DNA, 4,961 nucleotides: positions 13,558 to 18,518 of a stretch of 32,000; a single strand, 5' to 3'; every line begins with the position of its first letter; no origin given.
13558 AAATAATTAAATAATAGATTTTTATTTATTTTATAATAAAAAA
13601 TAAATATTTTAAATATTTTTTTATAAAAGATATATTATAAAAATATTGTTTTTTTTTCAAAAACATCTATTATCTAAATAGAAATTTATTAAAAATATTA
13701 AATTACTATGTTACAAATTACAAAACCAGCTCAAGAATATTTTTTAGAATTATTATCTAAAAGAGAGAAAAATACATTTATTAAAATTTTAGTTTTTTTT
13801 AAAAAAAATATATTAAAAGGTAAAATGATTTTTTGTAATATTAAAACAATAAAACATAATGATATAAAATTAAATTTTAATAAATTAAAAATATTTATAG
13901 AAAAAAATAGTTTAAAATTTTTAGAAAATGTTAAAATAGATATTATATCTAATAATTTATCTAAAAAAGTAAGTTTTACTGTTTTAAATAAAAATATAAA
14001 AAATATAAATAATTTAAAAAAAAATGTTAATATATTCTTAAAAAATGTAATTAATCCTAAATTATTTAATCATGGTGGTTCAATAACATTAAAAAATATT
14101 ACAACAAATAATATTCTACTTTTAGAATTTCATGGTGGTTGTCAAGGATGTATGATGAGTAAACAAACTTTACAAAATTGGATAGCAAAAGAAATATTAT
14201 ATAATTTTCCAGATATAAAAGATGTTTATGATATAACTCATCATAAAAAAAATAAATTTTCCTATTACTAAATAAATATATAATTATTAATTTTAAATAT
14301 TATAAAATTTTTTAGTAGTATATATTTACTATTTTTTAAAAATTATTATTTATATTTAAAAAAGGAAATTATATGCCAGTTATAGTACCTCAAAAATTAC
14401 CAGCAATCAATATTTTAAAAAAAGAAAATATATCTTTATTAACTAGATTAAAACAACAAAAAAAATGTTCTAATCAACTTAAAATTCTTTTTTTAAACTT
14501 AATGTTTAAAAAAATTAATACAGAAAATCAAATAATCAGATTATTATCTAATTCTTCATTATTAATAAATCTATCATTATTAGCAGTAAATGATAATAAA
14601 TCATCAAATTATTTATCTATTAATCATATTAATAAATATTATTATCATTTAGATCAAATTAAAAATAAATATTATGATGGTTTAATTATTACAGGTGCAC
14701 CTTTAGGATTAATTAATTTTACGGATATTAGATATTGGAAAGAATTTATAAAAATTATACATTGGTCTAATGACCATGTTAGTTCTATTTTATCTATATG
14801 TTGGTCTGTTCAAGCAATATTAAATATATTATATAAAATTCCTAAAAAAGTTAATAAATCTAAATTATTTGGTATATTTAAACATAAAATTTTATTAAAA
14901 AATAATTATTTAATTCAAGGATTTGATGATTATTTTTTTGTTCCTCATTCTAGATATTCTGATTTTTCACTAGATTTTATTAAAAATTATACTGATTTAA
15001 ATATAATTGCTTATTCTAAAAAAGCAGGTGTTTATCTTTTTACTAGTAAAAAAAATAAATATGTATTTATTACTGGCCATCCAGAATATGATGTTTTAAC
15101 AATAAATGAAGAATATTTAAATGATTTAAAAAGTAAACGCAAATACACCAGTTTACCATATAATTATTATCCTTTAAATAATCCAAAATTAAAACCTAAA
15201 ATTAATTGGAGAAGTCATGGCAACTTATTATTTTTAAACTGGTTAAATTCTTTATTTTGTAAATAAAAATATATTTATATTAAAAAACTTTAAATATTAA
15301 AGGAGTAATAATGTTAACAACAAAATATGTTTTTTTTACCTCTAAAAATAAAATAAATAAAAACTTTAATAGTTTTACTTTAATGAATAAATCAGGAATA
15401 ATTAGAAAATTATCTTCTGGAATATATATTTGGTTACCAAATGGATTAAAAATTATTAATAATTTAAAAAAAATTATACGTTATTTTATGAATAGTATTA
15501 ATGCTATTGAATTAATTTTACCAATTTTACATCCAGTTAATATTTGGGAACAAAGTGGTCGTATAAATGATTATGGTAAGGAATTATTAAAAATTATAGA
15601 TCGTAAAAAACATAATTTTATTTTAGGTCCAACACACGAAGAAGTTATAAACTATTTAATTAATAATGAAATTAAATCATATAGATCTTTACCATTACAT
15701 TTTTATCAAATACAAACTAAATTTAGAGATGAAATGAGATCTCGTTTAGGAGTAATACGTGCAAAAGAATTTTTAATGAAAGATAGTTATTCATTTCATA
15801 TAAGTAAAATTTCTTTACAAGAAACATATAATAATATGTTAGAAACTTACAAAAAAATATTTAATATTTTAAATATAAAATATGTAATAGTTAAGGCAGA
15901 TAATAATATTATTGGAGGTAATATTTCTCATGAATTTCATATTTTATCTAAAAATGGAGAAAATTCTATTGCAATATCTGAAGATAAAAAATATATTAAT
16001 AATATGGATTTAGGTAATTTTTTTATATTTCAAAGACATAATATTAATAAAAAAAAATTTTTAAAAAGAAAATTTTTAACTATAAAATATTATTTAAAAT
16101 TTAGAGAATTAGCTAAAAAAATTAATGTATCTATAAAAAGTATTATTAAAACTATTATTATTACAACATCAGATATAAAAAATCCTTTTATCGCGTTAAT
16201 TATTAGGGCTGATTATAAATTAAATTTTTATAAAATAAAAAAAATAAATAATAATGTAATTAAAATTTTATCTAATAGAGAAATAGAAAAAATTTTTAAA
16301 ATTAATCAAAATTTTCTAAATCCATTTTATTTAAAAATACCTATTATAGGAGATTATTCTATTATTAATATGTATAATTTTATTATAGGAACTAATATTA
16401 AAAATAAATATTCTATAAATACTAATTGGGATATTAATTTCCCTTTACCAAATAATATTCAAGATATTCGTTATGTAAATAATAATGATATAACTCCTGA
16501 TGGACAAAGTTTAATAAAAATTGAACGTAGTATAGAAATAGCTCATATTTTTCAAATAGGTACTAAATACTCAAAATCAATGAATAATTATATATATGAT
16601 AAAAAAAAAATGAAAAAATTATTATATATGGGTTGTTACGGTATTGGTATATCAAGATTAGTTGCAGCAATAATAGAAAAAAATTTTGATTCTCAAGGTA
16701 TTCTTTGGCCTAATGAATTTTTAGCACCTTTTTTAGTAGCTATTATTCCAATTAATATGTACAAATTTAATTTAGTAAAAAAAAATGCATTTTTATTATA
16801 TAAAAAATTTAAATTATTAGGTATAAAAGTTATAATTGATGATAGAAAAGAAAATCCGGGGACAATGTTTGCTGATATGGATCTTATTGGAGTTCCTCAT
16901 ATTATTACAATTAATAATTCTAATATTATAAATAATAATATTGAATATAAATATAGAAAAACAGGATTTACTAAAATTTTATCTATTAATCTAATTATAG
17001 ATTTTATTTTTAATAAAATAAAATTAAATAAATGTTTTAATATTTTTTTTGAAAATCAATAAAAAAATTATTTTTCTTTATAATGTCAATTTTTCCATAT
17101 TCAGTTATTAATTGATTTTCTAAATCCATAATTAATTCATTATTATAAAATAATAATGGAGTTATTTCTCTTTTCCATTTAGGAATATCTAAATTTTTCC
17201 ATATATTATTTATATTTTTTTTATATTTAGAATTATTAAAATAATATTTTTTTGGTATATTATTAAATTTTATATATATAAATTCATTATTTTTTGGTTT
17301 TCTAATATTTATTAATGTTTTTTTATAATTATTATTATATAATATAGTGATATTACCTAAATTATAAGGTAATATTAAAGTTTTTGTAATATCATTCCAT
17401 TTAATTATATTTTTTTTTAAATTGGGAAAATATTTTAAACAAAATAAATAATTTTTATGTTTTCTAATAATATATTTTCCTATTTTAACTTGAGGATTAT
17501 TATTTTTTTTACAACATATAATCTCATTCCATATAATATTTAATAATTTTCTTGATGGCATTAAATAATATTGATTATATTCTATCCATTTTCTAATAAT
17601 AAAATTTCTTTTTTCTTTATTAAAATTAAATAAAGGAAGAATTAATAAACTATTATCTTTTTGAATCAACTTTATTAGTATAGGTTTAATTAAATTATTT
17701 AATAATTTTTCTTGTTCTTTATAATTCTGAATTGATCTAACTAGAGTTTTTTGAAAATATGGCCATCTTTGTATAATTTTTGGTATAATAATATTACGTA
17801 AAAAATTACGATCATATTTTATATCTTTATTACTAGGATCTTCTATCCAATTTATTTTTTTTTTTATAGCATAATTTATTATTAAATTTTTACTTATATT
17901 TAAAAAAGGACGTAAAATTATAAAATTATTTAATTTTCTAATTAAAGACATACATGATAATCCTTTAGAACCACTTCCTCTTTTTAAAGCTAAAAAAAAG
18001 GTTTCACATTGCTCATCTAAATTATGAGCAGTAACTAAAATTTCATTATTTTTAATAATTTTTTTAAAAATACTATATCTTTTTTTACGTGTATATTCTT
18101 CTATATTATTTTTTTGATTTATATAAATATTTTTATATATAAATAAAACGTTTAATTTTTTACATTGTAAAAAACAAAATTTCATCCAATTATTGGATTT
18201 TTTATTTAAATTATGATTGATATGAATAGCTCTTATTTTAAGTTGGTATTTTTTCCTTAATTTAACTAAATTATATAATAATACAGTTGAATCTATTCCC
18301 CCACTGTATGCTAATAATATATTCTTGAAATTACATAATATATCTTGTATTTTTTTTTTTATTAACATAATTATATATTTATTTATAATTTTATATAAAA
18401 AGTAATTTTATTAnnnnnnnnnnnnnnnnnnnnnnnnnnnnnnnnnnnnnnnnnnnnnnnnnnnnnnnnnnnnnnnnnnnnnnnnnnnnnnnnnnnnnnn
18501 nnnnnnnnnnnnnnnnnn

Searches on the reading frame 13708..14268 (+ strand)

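Call 43: search_protein_families(library=ncbifam, proteins=[window:13708-14268:+], max_evalue=0.00001)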
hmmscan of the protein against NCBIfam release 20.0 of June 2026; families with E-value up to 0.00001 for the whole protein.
window:13708-14268:+ (187 aa): 3 families
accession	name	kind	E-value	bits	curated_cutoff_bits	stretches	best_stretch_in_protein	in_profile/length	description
TIGR03341.1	YhgI_GntY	equivalog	5.5e-43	147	269.35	1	3-187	2-190/190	Fe-S biogenesis protein NfuA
NF008392.0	PRK11190.1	equivalog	6.6e-38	130.5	268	1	1-187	1-192/192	Fe-S biogenesis protein NfuA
TIGR02000.1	NifU_proper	equivalog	3.4e-06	26.7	273.3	1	92-161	210-275/290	Fe-S cluster assembly protein NifU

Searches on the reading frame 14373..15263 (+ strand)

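Call 43: search_protein_families(library=ncbifam, proteins=[window:14373-15263:+], max_evalue=0.00001)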
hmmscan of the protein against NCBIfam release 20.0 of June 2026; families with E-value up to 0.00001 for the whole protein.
window:14373-15263:+ (297 aa): 3 families
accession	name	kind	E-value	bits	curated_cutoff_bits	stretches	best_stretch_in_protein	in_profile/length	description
TIGR01001.2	MetA_succinyl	equivalog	4.1e-110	367.9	495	1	1-292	1-290/304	homoserine O-succinyltransferase MetA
NF047918.2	MetA_acetyl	exception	7.1e-98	327.6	460.5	1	1-292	1-291/302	homoserine O-acetyltransferase MetA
NF003776.0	PRK05368.1-3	equivalog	4.3e-46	157.2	358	1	1-266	1-273/353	homoserine O-succinyltransferase MetA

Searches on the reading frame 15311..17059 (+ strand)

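Call 74: search_protein_families(library=ncbifam, proteins=[window:15311-17059:+], max_evalue=1e-20)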
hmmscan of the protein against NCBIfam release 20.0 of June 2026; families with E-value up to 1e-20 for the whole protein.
window:15311-17059:+ (583 aa): 5 families
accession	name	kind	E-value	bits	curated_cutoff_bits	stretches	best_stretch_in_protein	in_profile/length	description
NF006625.0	PRK09194.1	equivalog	4.9e-178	593.5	558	1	3-565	3-557/559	proline--tRNA ligase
TIGR00409.1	proS_fam_II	equivalog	2.7e-161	538.3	306.7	1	1-563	1-562/568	proline--tRNA ligase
NF008979.1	PRK12325.1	exception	6.5e-130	433.9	550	2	10-227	10-228/437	proline--tRNA ligase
TIGR00408.1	proS_fam_I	equivalog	1.6e-35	123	437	0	36-196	28-194/475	proline--tRNA ligase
TIGR00418.1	thrS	equivalog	1.3e-22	80.5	383.65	0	33-196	188-355/565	threonine--tRNA ligase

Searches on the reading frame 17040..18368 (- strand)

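Call 74: search_protein_families(library=ncbifam, proteins=[window:17040-18368:-], max_evalue=1e-20)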
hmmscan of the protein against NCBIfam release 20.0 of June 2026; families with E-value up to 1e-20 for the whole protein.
window:17040-18368:- (443 aa): 2 families
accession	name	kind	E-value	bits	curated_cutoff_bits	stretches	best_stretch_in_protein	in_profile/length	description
NF007942.0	PRK10660.1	equivalog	7.8e-119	397.3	606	1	4-439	7-434/439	tRNA lysidine(34) synthetase TilS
TIGR02432.1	lysidine_TilS_N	equivalog_domain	9.2e-56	188.8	93.6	1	17-196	2-189/189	tRNA lysidine(34) synthetase TilS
